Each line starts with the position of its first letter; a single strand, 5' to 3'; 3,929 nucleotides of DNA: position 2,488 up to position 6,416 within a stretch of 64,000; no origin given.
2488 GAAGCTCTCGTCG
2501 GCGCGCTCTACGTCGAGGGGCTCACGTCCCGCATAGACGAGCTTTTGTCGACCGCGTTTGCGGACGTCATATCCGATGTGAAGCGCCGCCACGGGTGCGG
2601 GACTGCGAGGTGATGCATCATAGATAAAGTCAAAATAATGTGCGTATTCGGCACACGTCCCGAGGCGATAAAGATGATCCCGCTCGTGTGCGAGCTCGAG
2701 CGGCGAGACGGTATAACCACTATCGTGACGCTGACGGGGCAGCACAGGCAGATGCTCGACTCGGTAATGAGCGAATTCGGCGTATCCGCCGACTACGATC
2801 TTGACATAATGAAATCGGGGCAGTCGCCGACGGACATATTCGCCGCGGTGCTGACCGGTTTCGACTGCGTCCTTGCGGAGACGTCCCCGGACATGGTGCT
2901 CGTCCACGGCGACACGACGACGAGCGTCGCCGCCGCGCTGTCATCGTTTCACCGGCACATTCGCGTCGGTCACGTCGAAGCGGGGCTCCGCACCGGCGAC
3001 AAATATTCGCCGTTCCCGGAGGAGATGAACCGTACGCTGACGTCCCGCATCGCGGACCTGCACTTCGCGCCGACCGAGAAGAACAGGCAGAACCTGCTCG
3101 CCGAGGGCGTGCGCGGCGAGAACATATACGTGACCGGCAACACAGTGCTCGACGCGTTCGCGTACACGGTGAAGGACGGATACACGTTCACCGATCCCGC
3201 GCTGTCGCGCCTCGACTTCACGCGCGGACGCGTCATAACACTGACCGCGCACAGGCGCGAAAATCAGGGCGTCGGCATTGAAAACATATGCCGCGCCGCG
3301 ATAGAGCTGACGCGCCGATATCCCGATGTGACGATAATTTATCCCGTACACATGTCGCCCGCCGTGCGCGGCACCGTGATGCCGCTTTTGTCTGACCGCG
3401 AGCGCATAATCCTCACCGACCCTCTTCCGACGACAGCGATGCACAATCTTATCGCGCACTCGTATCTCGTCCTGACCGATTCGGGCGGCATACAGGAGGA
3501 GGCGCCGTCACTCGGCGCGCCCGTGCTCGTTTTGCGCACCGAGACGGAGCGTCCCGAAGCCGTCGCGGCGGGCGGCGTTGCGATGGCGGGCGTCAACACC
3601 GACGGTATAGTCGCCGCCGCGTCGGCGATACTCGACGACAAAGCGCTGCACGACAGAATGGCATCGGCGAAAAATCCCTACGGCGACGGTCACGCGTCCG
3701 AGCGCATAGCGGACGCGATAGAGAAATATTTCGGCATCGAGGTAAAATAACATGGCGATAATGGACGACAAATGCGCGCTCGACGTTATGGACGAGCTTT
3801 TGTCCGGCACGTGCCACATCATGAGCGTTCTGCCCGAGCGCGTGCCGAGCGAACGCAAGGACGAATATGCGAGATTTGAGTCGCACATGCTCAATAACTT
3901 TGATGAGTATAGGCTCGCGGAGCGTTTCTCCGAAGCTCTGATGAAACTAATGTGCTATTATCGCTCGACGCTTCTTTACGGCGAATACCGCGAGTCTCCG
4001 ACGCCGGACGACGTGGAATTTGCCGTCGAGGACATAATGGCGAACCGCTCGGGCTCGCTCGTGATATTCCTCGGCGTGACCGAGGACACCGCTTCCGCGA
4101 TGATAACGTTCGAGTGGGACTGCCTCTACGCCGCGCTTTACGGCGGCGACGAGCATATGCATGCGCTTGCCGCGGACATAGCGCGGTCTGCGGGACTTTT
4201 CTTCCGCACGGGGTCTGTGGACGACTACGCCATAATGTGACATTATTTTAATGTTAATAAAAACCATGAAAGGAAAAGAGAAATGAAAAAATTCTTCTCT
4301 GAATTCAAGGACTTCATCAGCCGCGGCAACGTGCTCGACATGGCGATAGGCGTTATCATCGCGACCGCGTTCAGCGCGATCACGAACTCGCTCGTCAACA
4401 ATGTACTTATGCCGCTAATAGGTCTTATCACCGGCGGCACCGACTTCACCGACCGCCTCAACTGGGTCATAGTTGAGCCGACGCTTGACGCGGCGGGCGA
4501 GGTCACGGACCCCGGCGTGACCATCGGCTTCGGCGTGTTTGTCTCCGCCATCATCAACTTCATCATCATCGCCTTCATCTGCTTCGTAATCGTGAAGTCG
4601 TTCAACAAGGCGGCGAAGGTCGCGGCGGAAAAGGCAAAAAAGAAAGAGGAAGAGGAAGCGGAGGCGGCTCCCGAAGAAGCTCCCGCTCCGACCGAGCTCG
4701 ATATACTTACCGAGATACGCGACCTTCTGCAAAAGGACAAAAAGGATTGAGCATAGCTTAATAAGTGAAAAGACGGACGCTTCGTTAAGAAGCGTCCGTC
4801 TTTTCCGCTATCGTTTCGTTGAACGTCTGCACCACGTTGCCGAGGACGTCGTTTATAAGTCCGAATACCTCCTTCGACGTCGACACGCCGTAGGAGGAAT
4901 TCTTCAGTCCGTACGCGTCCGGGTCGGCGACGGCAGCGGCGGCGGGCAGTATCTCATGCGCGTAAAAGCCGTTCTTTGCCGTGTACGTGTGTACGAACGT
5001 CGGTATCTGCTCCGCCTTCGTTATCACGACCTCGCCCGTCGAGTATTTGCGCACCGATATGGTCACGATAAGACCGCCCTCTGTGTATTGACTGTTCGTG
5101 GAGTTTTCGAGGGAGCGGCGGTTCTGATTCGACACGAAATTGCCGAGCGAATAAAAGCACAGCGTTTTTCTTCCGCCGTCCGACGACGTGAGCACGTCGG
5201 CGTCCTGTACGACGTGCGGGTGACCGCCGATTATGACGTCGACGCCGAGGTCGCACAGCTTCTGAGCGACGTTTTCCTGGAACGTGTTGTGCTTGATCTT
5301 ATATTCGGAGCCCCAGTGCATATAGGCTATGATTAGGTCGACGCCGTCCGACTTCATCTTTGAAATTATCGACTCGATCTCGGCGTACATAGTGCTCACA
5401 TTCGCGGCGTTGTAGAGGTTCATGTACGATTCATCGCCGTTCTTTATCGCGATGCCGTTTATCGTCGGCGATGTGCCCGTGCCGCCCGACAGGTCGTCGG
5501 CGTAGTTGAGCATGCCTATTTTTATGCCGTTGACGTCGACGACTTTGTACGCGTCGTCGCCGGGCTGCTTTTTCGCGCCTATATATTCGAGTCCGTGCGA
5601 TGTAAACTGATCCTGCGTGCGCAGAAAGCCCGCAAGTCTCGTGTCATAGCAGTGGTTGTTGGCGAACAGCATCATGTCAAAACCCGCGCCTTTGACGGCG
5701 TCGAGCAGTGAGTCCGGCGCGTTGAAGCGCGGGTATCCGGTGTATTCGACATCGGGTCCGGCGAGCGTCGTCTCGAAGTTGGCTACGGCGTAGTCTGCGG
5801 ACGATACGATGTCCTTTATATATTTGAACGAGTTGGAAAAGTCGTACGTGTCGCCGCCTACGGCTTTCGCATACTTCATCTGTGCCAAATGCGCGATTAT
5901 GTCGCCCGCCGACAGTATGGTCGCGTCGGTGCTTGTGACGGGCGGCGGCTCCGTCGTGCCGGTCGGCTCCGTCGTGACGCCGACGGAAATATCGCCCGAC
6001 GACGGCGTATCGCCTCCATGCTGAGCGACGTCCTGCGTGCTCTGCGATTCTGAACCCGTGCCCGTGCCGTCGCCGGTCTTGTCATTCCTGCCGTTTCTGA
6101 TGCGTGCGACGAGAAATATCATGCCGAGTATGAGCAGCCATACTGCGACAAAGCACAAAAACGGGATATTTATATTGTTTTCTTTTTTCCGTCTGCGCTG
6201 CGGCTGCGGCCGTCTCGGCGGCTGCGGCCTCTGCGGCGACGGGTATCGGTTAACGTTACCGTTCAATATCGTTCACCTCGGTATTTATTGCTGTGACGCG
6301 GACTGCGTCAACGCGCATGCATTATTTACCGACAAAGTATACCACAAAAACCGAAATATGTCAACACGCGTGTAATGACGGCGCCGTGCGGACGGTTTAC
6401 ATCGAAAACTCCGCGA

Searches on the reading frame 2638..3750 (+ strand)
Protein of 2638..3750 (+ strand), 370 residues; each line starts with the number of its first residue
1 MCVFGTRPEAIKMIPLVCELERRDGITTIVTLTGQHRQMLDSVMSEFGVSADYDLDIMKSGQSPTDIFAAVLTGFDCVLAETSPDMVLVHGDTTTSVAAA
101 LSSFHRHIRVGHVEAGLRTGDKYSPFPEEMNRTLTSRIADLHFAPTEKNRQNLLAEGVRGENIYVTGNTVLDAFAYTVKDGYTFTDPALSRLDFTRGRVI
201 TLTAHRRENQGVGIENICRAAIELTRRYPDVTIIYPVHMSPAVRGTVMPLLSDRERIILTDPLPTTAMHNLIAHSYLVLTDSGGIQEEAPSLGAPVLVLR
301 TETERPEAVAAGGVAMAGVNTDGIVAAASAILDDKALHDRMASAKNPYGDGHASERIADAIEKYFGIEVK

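Call 39: search_protein_families(library=pfam, proteins=[window:2638-3750:+], max_evalue=0.001)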
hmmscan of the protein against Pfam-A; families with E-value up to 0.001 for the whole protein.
window:2638-3750:+ (370 aa): 1 family
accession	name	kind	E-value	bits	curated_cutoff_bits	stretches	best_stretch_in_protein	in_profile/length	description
PF02350.25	Epimerase_2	-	4.9e-112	374.7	30.6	1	19-362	2-347/347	UDP-N-acetylglucosamine 2-epimerase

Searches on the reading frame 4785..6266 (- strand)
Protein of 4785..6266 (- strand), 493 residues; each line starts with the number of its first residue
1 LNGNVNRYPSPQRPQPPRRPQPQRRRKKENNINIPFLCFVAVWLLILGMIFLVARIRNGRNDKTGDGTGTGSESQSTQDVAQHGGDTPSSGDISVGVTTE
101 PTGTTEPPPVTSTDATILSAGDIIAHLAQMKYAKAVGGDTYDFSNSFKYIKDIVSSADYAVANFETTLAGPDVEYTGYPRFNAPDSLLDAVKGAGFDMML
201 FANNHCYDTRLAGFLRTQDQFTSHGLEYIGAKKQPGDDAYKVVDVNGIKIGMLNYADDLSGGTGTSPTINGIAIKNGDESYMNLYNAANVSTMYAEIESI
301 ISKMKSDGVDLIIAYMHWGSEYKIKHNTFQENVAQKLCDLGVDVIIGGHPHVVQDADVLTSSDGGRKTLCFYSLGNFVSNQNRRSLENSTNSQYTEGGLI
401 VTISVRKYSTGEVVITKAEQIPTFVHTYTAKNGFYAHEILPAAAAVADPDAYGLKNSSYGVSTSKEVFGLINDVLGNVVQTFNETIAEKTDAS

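Call 39: search_protein_families(library=pfam, proteins=[window:4785-6266:-], max_evalue=0.001)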
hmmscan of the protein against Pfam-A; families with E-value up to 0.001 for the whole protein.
window:4785-6266:- (493 aa): 1 family
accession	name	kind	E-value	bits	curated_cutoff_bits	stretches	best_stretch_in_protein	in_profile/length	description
PF09587.15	PGA_cap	-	1.2e-62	212.2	27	1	116-381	1-255/255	Bacterial capsule synthesis protein PGA_cap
